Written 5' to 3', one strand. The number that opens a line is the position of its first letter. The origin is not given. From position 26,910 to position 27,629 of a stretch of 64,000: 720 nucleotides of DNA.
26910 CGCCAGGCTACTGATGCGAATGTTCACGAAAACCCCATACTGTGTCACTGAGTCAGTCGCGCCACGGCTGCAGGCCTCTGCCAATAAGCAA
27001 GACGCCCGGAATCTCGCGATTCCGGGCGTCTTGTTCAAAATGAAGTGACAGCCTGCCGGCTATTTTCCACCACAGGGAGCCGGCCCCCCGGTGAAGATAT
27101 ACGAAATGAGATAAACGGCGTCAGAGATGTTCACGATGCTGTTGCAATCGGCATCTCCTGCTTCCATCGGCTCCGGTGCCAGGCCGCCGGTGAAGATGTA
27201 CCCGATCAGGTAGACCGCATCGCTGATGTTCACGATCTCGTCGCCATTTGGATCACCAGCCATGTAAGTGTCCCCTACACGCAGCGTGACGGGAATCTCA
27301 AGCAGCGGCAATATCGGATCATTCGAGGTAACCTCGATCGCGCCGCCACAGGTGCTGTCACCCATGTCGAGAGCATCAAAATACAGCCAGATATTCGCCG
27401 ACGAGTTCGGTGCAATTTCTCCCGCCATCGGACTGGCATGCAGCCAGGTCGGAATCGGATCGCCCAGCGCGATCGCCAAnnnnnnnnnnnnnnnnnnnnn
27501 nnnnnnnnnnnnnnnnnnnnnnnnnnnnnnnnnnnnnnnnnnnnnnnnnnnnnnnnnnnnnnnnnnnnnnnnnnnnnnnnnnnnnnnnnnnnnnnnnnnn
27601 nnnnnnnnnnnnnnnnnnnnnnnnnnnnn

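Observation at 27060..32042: Gingipain-like C25 peptidase carrying dockerins instead of a T9SS CTD; probable mis-called start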

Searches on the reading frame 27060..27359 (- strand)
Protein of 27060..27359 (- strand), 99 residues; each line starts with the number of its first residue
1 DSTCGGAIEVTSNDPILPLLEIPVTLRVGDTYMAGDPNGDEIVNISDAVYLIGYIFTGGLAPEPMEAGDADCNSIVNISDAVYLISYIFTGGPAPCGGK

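Call 33: search_protein_families(library=ncbifam, proteins=[window:27060-27359:-], max_evalue=10)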
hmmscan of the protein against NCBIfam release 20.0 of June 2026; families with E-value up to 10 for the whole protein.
window:27060-27359:- (99 aa): 0 families

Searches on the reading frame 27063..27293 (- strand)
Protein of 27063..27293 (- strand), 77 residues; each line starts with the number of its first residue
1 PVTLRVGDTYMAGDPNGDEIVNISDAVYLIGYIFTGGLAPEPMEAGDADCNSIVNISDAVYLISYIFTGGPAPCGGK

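Call 42: search_solved_structures(query=A2, max_evalue=1, show_alignments=3)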
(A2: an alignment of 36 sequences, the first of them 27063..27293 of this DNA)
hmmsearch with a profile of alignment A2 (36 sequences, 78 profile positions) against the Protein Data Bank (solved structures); distinct sequences matched with E-value up to 1: 40.
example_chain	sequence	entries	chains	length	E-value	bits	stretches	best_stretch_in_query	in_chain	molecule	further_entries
8x39_A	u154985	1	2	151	8.5e-10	41.5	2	8-66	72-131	Serine protease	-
8x3a_A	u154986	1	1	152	9.7e-10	41.3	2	8-66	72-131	Serine protease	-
4dh2_B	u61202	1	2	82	8.9e-08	35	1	9-67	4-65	Dockerin type 1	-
1daq_A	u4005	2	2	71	2.7e-07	33.4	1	11-69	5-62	ENDOGLUCANASE SS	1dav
2mte_A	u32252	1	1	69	3e-07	33.3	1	11-69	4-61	Cellulose 1,4-beta-cellobiosidase (reducing end) CelS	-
4uyp_B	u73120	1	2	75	3.7e-07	33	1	10-67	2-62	Cellulosomal scaffoldin adaptor protein B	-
4uyq_B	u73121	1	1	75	4.6e-07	32.7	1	10-67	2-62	Cellulosomal scaffoldin adaptor protein B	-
3ul4_B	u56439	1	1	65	5.6e-07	32.4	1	10-67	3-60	Cellulosome enzyme, dockerin type I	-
9qfa_A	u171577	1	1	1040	2.6e-06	30.3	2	9-66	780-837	Ruminococcus bromii Amy12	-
2y3n_B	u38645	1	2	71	2.8e-06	30.2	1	11-66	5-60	CELLULOSOMAL FAMILY-48 PROCESSIVE GLYCOSIDE HYDROLASE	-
5lxv_B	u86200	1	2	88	4.9e-06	29.4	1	10-66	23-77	Carbohydrate-binding protein WP_009985128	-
4fl4_A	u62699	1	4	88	1.2e-05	28.2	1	11-66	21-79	Glycoside hydrolase family 9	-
5nrm_B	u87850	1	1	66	1.5e-05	27.8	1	13-65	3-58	DocCel5: Type I dockerin repeat domain from A. cellulolyticus family 5 endoglucanase WP_01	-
5nrk_B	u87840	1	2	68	1.7e-05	27.7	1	13-62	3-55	DocCel5: Type I dockerin repeat domain from A. cellulolyticus family 5 endoglucanase WP_01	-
6kg9_A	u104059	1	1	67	1.9e-05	27.5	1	9-66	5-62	And cellulose-binding endoglucanase family 9 CelL ortholog dockerin domain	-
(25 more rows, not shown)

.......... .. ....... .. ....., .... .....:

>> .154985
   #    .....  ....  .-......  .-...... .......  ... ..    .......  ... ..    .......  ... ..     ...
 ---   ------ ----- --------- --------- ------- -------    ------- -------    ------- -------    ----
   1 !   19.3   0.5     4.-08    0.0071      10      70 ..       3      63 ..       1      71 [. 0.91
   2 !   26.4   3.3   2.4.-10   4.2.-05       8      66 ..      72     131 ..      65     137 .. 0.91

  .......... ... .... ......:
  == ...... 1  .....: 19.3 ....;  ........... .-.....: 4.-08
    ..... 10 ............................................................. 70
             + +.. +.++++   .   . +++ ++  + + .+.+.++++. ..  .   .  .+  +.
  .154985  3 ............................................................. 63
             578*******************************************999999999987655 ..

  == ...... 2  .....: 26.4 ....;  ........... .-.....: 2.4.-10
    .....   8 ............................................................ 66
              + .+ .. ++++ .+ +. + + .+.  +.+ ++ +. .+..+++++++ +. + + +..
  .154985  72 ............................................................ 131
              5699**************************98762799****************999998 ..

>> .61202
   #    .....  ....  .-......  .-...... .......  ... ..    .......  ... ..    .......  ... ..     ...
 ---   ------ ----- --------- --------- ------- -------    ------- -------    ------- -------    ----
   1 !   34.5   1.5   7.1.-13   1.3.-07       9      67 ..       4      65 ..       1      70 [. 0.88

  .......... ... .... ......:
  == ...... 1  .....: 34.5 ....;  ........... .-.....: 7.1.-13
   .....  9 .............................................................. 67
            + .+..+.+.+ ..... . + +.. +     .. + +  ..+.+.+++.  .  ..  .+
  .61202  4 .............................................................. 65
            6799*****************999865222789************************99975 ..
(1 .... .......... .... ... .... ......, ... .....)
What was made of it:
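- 27072..27260 (-): Single type I dockerin module (residues 1568-1630). It has two Ca-loop + helix repeats (27192..27254 and 27093..27155), with Cys1606 (27144..27146) and Cys1630 (27072..27074) as a probable disulfide staple. The profile hits solved dockerins down to E=8.5e-10 (call 42).
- On Type I dockerin (Pfam PF00404): This is marginal for the single sequence, but the family profile hits 30 solved dockerin-containing chains at E<0.05 (call 42).
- The profile hits cohesin-bound dockerins 4dh2_B, 4uyp_B and 3ul4_B (call 42).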

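Call 44: find_homologous_proteins(query=A2, max_evalue=0.001)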
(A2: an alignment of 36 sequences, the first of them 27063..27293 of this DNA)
Query A2 (36 sequences) (77 aa, profile of the alignment): 2469 proteins with E <= 0.001 among 8000 candidates; the best 120 are listed.
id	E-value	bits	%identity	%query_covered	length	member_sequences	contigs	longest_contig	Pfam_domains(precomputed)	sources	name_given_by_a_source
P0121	1.5e-38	148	50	94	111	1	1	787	PF00404.25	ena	-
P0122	3.0e-36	141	58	87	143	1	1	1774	PF00404.25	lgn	-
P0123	1.8e-33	132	42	84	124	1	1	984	PF00404.25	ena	-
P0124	7.1e-33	130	66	92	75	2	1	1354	PF00404.25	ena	-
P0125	4.2e-32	127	71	90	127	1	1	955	PF00404.25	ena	-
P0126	6.1e-32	127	81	83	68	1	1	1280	PF00404.25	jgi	jgi:hypothetical protein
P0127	6.6e-32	127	65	92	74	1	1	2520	PF00404.25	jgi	jgi:hypothetical protein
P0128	2.1e-31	125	70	87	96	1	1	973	PF00404.25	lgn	-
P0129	2.3e-31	125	59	91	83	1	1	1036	PF00404.25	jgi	-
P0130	2.8e-31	125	58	84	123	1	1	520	PF00404.25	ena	-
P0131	6.0e-31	124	61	96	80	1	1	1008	-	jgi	jgi:hypothetical protein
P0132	7.3e-31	123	77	83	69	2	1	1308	PF00404.25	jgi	jgi:hypothetical protein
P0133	9.2e-31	123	68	86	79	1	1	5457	PF00404.25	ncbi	-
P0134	9.4e-31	123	65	92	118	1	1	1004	PF00404.25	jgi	jgi:hypothetical protein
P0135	9.6e-31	123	64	90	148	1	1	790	PF00404.25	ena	-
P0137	1.4e-30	123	69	75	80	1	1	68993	PF00404.25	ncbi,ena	-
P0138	1.6e-30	122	66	88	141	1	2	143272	PF00404.25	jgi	jgi:hypothetical protein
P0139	2.2e-30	122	72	87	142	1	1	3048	PF02412.24,PF00404.25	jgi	jgi:hypothetical protein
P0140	2.2e-30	122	65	86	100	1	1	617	PF00404.25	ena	-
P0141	2.4e-30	122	71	84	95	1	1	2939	PF00404.25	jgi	jgi:hypothetical protein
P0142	2.5e-30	122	65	84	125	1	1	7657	PF00404.25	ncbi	ncbi:MAG: dockerin type I domain-containing protein, partial [bacterium]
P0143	2.5e-30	122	68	88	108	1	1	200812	PF00404.25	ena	-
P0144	3.4e-30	121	67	83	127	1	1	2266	PF00404.25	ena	-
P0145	3.6e-30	121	62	90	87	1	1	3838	PF00404.25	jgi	jgi:hypothetical protein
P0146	3.9e-30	121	62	95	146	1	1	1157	PF00404.25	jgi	jgi:hypothetical protein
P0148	4.3e-30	121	61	86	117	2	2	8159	PF00404.25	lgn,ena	-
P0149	4.8e-30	121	65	96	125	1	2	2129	PF00404.25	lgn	-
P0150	5.2e-30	121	61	87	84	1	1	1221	PF00404.25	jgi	-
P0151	5.5e-30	121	55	92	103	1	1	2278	PF00404.25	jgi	jgi:hypothetical protein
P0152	5.8e-30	121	68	84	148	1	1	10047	PF00404.25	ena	-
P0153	5.9e-30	121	70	87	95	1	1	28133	PF00404.25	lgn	-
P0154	6.2e-30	120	58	95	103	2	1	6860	PF00404.25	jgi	-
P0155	6.5e-30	120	72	87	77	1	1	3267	PF00404.25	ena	-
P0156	6.8e-30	120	57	84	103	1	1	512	PF00404.25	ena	-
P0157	6.8e-30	120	58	83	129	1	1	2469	PF00404.25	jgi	jgi:hypothetical protein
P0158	8.5e-30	120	68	88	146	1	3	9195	PF00404.25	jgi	-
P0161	9.7e-30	120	61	96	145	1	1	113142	PF00404.25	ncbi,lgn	-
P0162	1.0e-29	120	53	94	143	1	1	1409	PF00404.25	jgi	jgi:hypothetical protein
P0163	1.1e-29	120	77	83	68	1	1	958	PF00404.25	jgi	jgi:hypothetical protein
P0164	1.2e-29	120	68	86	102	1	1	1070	PF00404.25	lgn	-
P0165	1.2e-29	120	65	84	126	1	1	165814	PF00404.25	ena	-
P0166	1.2e-29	120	58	86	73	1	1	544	PF00404.25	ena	-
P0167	1.2e-29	120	66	88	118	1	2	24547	PF00404.25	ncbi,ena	ncbi:MAG: dockerin type I domain-containing protein [Candidatus Zixiibacteriota bacterium]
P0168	1.4e-29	119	64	90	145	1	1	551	PF00404.25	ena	-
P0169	1.5e-29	119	58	84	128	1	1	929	PF00404.25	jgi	jgi:hypothetical protein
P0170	1.7e-29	119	53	97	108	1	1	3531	PF00404.25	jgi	jgi:hypothetical protein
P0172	2.4e-29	119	55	83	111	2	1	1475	PF00404.25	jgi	jgi:hypothetical protein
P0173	2.6e-29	118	57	84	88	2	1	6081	PF00404.25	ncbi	ncbi:MAG: dockerin type I repeat-containing protein, partial [Candidatus Thorarchaeota archaeon]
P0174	2.8e-29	118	64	87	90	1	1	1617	PF00404.25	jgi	jgi:hypothetical protein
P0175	2.9e-29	118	62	92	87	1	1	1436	PF00404.25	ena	-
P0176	2.9e-29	118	57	82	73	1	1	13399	PF00404.25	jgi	-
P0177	3.2e-29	118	60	97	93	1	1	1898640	PF00404.25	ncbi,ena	-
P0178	3.2e-29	118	65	84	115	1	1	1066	PF00404.25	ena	-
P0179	3.4e-29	118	64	87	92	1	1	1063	PF00404.25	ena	-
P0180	4.7e-29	118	71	84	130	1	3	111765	PF00404.25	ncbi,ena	ncbi:MAG: dockerin type I repeat-containing protein [Candidatus Zixiibacteriota bacterium]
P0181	5.0e-29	118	70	87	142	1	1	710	PF00404.25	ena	-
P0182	5.0e-29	118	57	95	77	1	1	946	PF00404.25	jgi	jgi:hypothetical protein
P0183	5.4e-29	117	67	86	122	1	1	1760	PF00404.25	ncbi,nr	ncbi:MAG: dockerin type I repeat-containing protein, partial [candidate division Zixibacteria bacter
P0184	5.4e-29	117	55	87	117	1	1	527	PF00404.25,PF13517.13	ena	-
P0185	5.5e-29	117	57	84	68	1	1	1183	PF00404.25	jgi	jgi:hypothetical protein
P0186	5.7e-29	117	56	96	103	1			PF00404.25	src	-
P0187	6.1e-29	117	66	96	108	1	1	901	PF00404.25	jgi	jgi:hypothetical protein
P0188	6.1e-29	117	55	95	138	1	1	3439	PF00404.25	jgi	jgi:hypothetical protein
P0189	6.7e-29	117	60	81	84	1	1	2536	PF00404.25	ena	-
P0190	6.8e-29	117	65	88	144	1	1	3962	PF00404.25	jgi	jgi:hypothetical protein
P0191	7.1e-29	117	56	92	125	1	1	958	PF00404.25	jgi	jgi:hypothetical protein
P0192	7.3e-29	117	58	84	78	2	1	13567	PF00404.25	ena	-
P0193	7.3e-29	117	63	84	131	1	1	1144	PF00404.25,PF05345.19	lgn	-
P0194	7.5e-29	117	67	86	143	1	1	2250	PF00404.25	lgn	-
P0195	7.5e-29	117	66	83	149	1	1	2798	PF00404.25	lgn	-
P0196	9.1e-29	117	69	79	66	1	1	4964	PF00404.25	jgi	jgi:hypothetical protein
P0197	9.3e-29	117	53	96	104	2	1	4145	PF00404.25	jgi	jgi:hypothetical protein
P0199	9.7e-29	117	66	87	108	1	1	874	PF00404.25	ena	-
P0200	9.8e-29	117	63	84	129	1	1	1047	PF00404.25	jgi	jgi:hypothetical protein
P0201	1.0e-28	117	67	83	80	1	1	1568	PF00404.25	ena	-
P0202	1.0e-28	117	60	84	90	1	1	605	PF00404.25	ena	-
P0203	1.0e-28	117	57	90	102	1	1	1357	PF00404.25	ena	-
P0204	1.1e-28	117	52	95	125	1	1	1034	PF00404.25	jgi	jgi:hypothetical protein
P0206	1.4e-28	116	63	84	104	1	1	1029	PF00404.25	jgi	jgi:hypothetical protein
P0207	1.5e-28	116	66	91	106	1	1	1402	PF00404.25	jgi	jgi:hypothetical protein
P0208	1.5e-28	116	57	88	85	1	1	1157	PF00404.25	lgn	-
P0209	1.6e-28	116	59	95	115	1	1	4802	PF00404.25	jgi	jgi:hypothetical protein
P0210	1.8e-28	116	64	87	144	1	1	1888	PF00404.25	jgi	jgi:hypothetical protein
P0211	1.9e-28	116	62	86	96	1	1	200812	PF00404.25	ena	-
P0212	2.0e-28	116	59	95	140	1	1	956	PF00404.25,PF05345.19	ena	-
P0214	2.2e-28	116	73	87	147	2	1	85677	PF00404.25,PF13385.14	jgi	jgi:hypothetical protein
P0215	2.3e-28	115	63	87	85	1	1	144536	PF00404.25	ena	-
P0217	2.8e-28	115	62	82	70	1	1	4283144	PF00404.25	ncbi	ncbi:MAG: dockerin type I repeat-containing protein, partial [Planctomycetota bacterium]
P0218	2.9e-28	115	51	94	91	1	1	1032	PF00404.25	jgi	jgi:hypothetical protein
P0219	2.9e-28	115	62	88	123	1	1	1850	PF00404.25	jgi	-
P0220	3.0e-28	115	57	84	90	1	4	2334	PF00404.25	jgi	jgi:hypothetical protein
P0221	3.1e-28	115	64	87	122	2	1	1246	PF00404.25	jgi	jgi:hypothetical protein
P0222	3.2e-28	115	63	84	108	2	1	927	PF00404.25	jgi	-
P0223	3.3e-28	115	51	97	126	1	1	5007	PF00404.25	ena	-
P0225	3.7e-28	115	58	86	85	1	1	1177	PF00404.25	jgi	jgi:hypothetical protein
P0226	4.1e-28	115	70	83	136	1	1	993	PF00404.25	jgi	jgi:hypothetical protein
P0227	4.2e-28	115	57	87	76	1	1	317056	PF00404.25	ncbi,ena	-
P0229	4.3e-28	115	70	90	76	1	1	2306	PF00404.25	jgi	jgi:hypothetical protein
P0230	4.5e-28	115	62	86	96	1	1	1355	PF00404.25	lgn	-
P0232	4.9e-28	114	61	86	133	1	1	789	PF01839.30,PF00404.25,PF13517.13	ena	-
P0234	5.3e-28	114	56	92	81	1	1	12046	PF00404.25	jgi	jgi:hypothetical protein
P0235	5.3e-28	114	58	88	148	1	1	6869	PF00404.25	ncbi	ncbi:MAG: dockerin type I repeat-containing protein, partial [Candidatus Micrarchaeota archaeon]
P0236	5.4e-28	114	60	84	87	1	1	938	PF00404.25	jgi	jgi:hypothetical protein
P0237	5.6e-28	114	61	87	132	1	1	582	PF00404.25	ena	-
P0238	6.1e-28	114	59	83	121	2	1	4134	PF00404.25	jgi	-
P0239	6.1e-28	114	58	87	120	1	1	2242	PF00404.25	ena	-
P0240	6.2e-28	114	66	83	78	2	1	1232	PF00404.25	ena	-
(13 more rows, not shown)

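Call 48: predict_structure(alignment_id=A2)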
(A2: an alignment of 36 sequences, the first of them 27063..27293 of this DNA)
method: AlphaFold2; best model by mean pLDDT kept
length: 77 residues; sequences in the alignment: 36
mean_pLDDT: 88.9   pTM: 0.74
mean pLDDT of the five models: 88.9, 86.7, 85.9, 85.5, 85.3
residues with pLDDT >= 90: 59; 70-90: 9; 50-70: 9; < 50: 0
segments of 3 or more residues with pLDDT < 50: none
pLDDT, mean of each block of 10 residues (from residue 1): 64 93 95 94 92 94 93 83
secondary structure, 60 per line:
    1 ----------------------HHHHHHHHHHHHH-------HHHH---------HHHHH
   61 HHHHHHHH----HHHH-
elements in order: H23-35 H43-46 H56-68 H73-76
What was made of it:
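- On Type I dockerin (Pfam PF00404): AF2 pLDDT 88.9 (call 48).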

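Call 51: fold_search(model_id=the predicted structure, library=pdb)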
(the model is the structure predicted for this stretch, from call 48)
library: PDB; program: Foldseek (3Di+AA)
matches with E <= 10: 44; with E <= 0.001: 0
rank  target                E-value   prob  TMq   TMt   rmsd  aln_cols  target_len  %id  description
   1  4dh2_D                1.4e-03  1.00  0.67  0.73   2.0        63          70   33  Crystal structure of Coh-OlpC(Cthe_0452)-Doc435(Cthe_0435) complex: A novel type I Cohesin-Dockerin complex from Clost (released 2012-11-28)
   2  8x39_A                1.5e-03  1.00  0.64  0.38   2.3        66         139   27  Crystal structure of cellulosomal double-dockerin module of Clo1313_0689 from Clostridium thermocellum (released 2024-04-03)
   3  8x39_B                2.0e-03  1.00  0.65  0.39   2.2        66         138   27  Crystal structure of cellulosomal double-dockerin module of Clo1313_0689 from Clostridium thermocellum (released 2024-04-03)
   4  4dh2_B                2.7e-03  1.00  0.67  0.71   1.9        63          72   33  Crystal structure of Coh-OlpC(Cthe_0452)-Doc435(Cthe_0435) complex: A novel type I Cohesin-Dockerin complex from Clost (released 2012-11-28)
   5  4uyq_B                2.7e-03  1.00  0.71  0.75   2.5        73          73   25  High resolution structure of the third cohesin ScaC in complex with the ScaB dockerin with a mutation in the C-termina (released 2015-04-15)
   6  4uyp_B                3.1e-03  1.00  0.68  0.71   1.8        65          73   28  High resolution structure of the third cohesin ScaC in complex with the ScaB dockerin with a mutation in the N-termina (released 2015-04-15)
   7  5lxv_B                3.1e-03  1.00  0.59  0.68   2.2        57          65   26  Crystal structure of Ruminococcus flavefaciens scaffoldin C cohesin in complex with a dockerin from an uncharacterized (released 2016-10-19)
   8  2mte_MODEL_1_A        4.2e-03  1.00  0.66  0.73   2.1        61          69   33  Solution structure of Doc48S (released 2014-10-15)
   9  8x3a_MODEL_1_A        4.5e-03  1.00  0.67  0.38   2.4        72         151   25  Solution NMR structure of cellulosomal double-dockerin module of Clo1313_0689 from Clostridium thermocellum (released 2024-04-03)
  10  5m2s_B                8.5e-03  1.00  0.58  0.57   4.0        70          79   26  R. flavefaciens' third ScaB cohesin in complex with a group 1 dockerin (released 2017-07-05)
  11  4fl4_G                1.1e-02  1.00  0.71  0.80   1.7        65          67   25  Scaffoldin conformation and dynamics revealed by a ternary complex from the Clostridium thermocellum cellulosome (released 2012-06-27)
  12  6kgf_B                1.3e-02  1.00  0.61  0.75   1.8        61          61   28  Crystal structure of CaDoc0917(R16D)-CaCohA2 complex at pH 8.2 (released 2020-07-08)
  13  4fl4_A                1.5e-02  1.00  0.63  0.71   2.0        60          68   30  Scaffoldin conformation and dynamics revealed by a ternary complex from the Clostridium thermocellum cellulosome (released 2012-06-27)
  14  4fl4_D                1.6e-02  1.00  0.64  0.74   1.9        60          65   28  Scaffoldin conformation and dynamics revealed by a ternary complex from the Clostridium thermocellum cellulosome (released 2012-06-27)
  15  2ccl_B                1.9e-02  1.00  0.66  0.80   1.6        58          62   26  THE S45A, T46A MUTANT OF THE TYPE I COHESIN-DOCKERIN COMPLEX FROM THE CELLULOSOME OF CLOSTRIDIUM THERMOCELLUM (released 2007-02-13)
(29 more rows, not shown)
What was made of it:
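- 27072..27260 (-): AF2 pLDDT is 88.9, and the top 33 Foldseek hits are all dockerins (calls 48, 51).
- Closest known: Type I dockerins of clostridial cellulosomes. Same: Predicted fold TM 0.6-0.8 and rmsd 1.6-2.5 A (calls 42, 51).
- The predicted fold superposes on them with TM 0.6-0.8 and rmsd about 2 A (calls 48, 51). In sequence and fold it is an ordinary type I dockerin with intact Ca loops (calls 42, 51).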

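Call 66: search_protein_representatives(alignment_id=A2)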
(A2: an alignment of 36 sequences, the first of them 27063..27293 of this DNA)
Query: 36 sequences, 78 profile positions. Proteins with E-value up to 0.001 (for the whole library): 60057; up to 1e-10: 20868; up to 1e-30: 389. The best 150 are listed.
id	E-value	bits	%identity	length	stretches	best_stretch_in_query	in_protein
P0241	2.0e-170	569.0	-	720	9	10-77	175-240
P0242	2.3e-153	514.3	-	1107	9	7-67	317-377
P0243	5.1e-140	471.6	-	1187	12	10-72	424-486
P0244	8.2e-128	432.5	-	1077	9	7-74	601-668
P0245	3.7e-121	411.1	-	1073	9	8-64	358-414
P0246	2.7e-117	398.8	-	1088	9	9-74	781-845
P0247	1.3e-112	383.8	-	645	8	11-77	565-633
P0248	1.5e-110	377.2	-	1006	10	10-77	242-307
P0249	3.3e-110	376.1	-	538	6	11-77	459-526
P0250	1.3e-108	370.9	-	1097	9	8-66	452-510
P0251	4.7e-100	343.5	-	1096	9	10-65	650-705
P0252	1.8e-83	290.4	-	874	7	9-74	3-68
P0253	3.2e-79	276.8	-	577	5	10-74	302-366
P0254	4.7e-78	273.0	-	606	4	10-74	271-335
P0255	7.7e-77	269.1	-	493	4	9-77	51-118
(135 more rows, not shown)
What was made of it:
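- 60,057 representative clusters carry it (call 66). At least 60,057 clusters carry the module, and some proteins have 9-18 tandem copies (call 66).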

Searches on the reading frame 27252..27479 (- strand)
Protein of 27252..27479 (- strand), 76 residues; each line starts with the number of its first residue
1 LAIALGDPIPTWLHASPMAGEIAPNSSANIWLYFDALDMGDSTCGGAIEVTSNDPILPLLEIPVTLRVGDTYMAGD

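Call 52: search_protein_families(library=pfam, proteins=[window:27252-27479:-], max_evalue=1)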
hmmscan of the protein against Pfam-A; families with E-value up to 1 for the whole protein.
seq(76 aa): 3 families
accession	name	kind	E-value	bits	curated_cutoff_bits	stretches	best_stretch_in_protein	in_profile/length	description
PF23755.1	Ig-like_IP5PC_F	-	0.16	12.2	27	1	9-45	61-97/137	IP5P C-F Ig-like domain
PF21344.3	Zn_ribbon_LysW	-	0.23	11.5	27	0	42-56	25-39/46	Alpha-aminoadipate carrier protein LysW-like, globular domain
PF24507.1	Ig_CFAP65_4th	-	0.28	12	27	1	14-40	26-52/76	CFAP65, fourth Ig-like domain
